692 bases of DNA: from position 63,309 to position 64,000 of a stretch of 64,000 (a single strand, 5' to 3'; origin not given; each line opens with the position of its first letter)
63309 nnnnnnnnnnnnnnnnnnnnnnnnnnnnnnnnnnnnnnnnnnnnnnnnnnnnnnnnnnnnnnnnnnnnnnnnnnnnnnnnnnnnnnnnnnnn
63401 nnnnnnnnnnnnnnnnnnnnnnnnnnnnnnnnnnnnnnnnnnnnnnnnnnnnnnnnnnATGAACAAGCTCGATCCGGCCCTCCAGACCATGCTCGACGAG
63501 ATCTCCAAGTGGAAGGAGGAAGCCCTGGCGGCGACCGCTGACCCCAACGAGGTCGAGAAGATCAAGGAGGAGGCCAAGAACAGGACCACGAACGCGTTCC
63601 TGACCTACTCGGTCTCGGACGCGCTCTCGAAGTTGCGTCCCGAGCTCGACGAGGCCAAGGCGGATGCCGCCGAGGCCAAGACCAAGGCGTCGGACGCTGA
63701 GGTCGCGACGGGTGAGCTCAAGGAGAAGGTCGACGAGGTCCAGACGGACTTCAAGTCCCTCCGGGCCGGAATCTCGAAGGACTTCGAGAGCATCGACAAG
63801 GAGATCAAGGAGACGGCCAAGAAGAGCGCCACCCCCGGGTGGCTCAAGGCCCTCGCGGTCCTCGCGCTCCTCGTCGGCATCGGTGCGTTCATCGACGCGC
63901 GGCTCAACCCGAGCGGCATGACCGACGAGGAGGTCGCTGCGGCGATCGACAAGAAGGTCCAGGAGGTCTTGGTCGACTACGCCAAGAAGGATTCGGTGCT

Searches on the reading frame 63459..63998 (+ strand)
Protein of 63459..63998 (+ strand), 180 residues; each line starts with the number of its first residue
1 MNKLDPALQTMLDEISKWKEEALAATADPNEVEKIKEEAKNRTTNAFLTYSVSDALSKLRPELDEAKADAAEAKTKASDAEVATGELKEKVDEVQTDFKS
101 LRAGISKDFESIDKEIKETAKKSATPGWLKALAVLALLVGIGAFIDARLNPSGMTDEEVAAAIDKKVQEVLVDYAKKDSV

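Call 12: search_protein_families(library=pfam, proteins=[window:63459-63998:+], max_evalue=0.1)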
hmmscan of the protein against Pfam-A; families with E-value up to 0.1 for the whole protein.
window:63459-63998:+ (180 aa): 10 families
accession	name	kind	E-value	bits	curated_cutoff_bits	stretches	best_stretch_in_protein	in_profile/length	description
PF07926.17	TPR_MLP1_2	-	0.0026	18.2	36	1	3-109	5-112/129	TPR/MLP1/MLP2-like protein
PF09789.14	CC149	-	0.02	14.7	30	1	31-108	31-108/316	Coiled-coil domain-containing protein 149-A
PF14942.11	Muted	-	0.024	15.2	26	1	34-122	50-134/146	Organelle biogenesis, Muted-like protein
PF03081.22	Exo70_C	-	0.025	14.1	24.1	1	34-122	58-131/372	Exo70 exocyst complex subunit C-terminal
PF10392.15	COG5_N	-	0.033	14.8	31.2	1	41-125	31-115/132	Conserved oligomeric Golgi complex subunit 5, N-terminal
PF09325.15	Vps5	-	0.034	14.2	27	1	47-121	135-209/236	Vps5 C terminal like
PF01580.24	FtsK_SpoIIIE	-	0.05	13.5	24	1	76-169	98-204/221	FtsK/SpoIIIE family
PF12325.13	TMF_TATA_bd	-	0.063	13.8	29.1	1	11-103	17-106/115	TATA element modulatory factor 1 TATA binding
PF09090.17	MIF4G_like_2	-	0.069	13.1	22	1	36-123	140-223/263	MIF4G like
PF19353.4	DUF5930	-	0.099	12.1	27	0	7-96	141-228/320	Family of unknown function (DUF5930)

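Call 13: search_protein_families(library=phrogs, proteins=[window:63459-63998:+], max_evalue=0.1)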
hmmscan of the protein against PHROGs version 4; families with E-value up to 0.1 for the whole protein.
window:63459-63998:+ (180 aa): 6 families
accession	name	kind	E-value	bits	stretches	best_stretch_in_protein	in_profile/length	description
phrog_5328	-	unknown function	0.012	17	1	53-104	8-59/101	-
phrog_167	-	tail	0.027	13.1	1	8-157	143-298/1555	tail length tape measure protein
phrog_937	-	other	0.033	15.5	1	65-145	19-107/115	hemolysin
phrog_4467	-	unknown function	0.052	13.2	1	31-114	287-373/664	-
phrog_1620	-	moron, auxiliary metabolic gene and host takeover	0.071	14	0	54-120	128-193/200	Hdf-like antirestriction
phrog_7599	-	unknown function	0.087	14.3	0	62-107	43-86/95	-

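Call 45: search_protein_families(library=ncbifam, proteins=[window:63459-63998:+], max_evalue=0.1)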
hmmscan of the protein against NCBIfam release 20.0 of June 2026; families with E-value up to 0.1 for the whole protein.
window:63459-63998:+ (180 aa): 10 families
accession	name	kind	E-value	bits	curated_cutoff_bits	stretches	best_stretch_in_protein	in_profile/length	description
NF008729.0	PRK11747.1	equivalog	0.0013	17.3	598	1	14-124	273-385/703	ATP-dependent DNA helicase DinG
NF002572.0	PRK02224.1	equivalog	0.003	15.9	1087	1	7-123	287-400/888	DNA double-strand break repair ATPase Rad50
TIGR02231.1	TIGR02231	subfamily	0.0031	16.3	112.6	1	7-124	75-193/524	mucoidy inhibitor MuiA family protein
TIGR02168.1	SMC_prok_B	equivalog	0.005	14.6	567.35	1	9-120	843-955/1181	chromosome segregation protein SMC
NF045487.1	ASRP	equivalog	0.011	14.3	300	1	8-121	158-256/593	archaea-specific SMC-related protein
NF052320.1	Cbp1_fam_LP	subfamily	0.016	14.7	90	1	31-114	103-183/286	Cbp1 family collagen-binding glycoprotein adhesin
NF053563.1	Rkd4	equivalog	0.018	13.2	860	1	22-120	294-387/747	arcadin-4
NF045780.1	TrlF_fam_ATP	equivalog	0.023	13.4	350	1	7-122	513-632/944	TrlF family AAA-like ATPase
NF033676.2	Lacb_SerRich_Nt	equivalog_domain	0.052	13.7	45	0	106-143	43-79/80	serine-rich glycoprotein adhesin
NF033175.1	fuso_auto_Nterm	subfamily_domain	0.063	13.4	55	0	112-159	2-51/120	autotransporter-associated N-terminal domain-containing protein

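Call 46: search_protein_families(library=padloc, proteins=[window:63459-63998:+], max_evalue=0.1)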
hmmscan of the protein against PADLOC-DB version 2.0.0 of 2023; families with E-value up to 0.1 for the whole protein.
window:63459-63998:+ (180 aa): 11 families
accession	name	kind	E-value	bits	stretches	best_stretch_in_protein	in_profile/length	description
PDLC00518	JetC1|JetC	-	0.00017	17.6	1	19-123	318-424/1112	DUF3584 domain; MukB-like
PDLC00553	JetC2|JetC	-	0.0005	16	1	23-123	840-940/1361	DUF3584 domain; MukB-like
PDLC00254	LmuB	-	0.00072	16.3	1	4-134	324-457/563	AAA ATPase domain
PDLC02714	PbeC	-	0.0011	15.9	1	27-122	349-443/651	PbeC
PDLC00514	JetC1|JetC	-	0.0017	14.3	1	13-124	305-417/1117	DUF3584 domain; MukB-like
PDLC03865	LmuB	-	0.0025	14.1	1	30-116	558-843/1007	-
PDLC00581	JetC3|JetC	-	0.0057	12.5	1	11-113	759-914/1473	DUF3584 domain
PDLC00582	JetC3|JetC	-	0.012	11.4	1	5-122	485-595/1472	DUF3584 domain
PDLC00505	JetC1|JetC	-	0.019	11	1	7-109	363-465/1118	DUF3584 domain; MukB-like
PDLC00252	LmuB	-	0.021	11.6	1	14-113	333-434/554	AAA ATPase domain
PDLC03863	LmuB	-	0.052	10.2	1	26-121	205-300/610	-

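Call 99: find_related_loci(query=window:63459-63998:+, collection=viral_contigs, flank=6000)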
Query window:63459-63998:+ (180 aa) in viral_contigs; peptide patterns used: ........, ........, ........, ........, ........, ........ (x = any residue, [..] = any of these).
43 stretches matched a pattern, but none encodes a relative of the query by tblastn (E <= 1e-3).
